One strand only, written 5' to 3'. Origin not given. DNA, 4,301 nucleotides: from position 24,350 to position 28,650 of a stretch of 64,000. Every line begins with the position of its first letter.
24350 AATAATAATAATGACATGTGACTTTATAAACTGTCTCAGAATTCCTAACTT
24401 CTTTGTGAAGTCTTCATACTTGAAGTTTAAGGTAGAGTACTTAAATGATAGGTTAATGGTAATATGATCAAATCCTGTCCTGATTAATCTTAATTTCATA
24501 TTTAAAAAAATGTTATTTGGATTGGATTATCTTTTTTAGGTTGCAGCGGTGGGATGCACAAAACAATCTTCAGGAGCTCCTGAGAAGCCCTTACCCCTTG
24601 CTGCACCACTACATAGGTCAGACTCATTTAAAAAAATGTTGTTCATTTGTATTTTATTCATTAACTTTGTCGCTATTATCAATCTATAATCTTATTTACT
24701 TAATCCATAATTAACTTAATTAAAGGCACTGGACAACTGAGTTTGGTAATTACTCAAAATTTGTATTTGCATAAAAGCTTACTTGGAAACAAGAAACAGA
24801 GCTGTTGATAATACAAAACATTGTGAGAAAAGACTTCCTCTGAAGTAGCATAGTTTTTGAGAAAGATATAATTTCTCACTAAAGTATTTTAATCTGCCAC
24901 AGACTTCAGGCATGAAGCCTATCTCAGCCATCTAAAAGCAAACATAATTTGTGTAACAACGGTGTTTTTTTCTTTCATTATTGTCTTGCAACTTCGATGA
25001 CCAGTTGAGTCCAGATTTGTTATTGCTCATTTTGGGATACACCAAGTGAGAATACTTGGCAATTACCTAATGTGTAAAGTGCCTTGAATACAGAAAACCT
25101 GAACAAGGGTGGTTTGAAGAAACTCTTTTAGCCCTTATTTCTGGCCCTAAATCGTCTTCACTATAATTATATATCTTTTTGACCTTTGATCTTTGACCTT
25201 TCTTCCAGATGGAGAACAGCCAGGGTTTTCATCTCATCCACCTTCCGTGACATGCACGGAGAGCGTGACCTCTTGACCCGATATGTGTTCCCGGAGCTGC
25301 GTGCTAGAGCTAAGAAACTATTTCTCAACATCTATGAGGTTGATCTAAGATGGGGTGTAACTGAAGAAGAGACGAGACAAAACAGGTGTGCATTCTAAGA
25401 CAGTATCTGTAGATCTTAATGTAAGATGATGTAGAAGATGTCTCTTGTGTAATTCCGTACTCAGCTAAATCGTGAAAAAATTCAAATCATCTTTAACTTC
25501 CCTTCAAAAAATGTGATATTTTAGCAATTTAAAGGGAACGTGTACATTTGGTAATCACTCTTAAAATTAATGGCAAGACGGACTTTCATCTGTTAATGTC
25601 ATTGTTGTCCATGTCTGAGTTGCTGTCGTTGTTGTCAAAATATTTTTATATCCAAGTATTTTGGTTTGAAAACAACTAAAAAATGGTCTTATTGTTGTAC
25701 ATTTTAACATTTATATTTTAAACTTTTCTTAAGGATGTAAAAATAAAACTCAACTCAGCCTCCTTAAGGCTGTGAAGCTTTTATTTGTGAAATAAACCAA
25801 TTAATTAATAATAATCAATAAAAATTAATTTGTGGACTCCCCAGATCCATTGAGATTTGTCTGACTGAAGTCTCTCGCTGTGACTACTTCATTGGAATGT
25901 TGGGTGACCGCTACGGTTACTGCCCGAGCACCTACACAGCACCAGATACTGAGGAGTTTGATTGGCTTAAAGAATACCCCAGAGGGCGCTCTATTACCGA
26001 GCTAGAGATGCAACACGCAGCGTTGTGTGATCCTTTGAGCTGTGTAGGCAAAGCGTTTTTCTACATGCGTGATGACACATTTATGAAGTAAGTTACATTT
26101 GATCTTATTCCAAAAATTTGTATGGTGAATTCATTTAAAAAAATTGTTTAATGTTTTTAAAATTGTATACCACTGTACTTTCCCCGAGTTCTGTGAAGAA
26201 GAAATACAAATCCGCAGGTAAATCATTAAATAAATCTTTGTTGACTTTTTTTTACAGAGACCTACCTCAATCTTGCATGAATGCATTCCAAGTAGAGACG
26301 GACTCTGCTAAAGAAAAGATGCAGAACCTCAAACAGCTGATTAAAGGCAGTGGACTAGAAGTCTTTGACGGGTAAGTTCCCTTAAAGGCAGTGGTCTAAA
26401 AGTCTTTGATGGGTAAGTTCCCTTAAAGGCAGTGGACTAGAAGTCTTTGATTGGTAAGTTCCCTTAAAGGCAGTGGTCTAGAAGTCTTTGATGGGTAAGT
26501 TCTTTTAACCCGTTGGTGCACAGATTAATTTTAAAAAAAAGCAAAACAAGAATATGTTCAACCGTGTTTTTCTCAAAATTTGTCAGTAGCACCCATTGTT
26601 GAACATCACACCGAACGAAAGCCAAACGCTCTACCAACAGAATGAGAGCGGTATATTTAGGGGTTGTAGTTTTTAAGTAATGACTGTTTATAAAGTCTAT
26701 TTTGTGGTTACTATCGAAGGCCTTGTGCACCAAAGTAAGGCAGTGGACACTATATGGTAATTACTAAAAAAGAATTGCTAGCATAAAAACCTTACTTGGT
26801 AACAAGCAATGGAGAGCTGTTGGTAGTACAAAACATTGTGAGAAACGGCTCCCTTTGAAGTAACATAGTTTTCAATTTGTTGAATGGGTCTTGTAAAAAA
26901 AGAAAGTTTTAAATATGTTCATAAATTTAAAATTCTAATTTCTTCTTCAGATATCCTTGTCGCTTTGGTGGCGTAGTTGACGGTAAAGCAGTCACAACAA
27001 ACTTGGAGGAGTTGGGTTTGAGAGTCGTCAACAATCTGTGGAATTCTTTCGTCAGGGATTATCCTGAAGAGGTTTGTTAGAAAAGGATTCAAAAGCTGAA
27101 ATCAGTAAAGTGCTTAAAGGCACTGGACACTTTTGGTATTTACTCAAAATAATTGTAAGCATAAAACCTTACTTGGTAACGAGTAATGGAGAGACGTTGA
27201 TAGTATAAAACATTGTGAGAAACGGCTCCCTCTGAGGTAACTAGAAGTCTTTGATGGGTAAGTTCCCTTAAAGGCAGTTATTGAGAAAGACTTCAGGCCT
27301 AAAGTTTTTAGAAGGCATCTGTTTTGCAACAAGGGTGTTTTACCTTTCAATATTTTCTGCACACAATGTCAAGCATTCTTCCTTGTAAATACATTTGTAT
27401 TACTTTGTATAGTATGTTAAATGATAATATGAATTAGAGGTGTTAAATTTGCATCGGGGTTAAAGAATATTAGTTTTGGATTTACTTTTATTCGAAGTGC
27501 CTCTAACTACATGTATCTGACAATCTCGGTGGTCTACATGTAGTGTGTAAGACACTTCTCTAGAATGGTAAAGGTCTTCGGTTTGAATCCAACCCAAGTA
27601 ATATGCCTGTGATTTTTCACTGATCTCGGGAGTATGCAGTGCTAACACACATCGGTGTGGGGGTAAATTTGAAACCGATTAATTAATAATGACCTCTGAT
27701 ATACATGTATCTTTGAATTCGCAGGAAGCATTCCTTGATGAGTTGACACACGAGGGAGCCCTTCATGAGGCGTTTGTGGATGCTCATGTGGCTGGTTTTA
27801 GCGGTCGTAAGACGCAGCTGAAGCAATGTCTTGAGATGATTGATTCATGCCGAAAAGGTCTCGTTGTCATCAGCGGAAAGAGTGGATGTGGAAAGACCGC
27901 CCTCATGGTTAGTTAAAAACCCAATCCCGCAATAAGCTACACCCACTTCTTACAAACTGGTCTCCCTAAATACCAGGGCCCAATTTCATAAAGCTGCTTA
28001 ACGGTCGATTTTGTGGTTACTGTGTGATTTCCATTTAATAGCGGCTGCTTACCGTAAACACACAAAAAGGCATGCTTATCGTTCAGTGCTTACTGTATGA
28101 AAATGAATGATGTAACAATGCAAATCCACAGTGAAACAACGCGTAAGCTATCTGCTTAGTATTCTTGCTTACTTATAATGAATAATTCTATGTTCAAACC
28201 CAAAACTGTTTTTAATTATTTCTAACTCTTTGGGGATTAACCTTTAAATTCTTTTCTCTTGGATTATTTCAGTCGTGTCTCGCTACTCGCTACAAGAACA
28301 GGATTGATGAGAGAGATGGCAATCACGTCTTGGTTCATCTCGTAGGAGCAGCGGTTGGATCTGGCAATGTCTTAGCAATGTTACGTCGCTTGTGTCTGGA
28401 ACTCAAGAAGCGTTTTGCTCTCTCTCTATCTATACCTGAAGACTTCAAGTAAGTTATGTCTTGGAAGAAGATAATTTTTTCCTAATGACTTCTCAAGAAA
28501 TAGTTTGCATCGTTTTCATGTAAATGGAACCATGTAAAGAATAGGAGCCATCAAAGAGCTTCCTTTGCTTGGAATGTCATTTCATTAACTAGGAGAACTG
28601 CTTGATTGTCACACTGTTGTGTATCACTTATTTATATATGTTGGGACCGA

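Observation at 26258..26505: TEP1 exon 16 splice donor tandemly quadruplicated, producing four in-register GTAAGT donors; the unit resembles a MITE terminus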

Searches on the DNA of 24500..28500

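Call 56: search_rna_families(source=window, start=24500, end=28500, threshold=evalue, max_evalue=1)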
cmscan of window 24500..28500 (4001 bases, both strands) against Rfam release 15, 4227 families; matches with E-value up to 1: 1.
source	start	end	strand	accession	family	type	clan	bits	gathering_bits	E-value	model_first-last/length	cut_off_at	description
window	26137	26229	+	RF03146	RAGATH-9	Gene; sRNA;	-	23.3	75.2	0.63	1-173/173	no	RAGATH-9 RNA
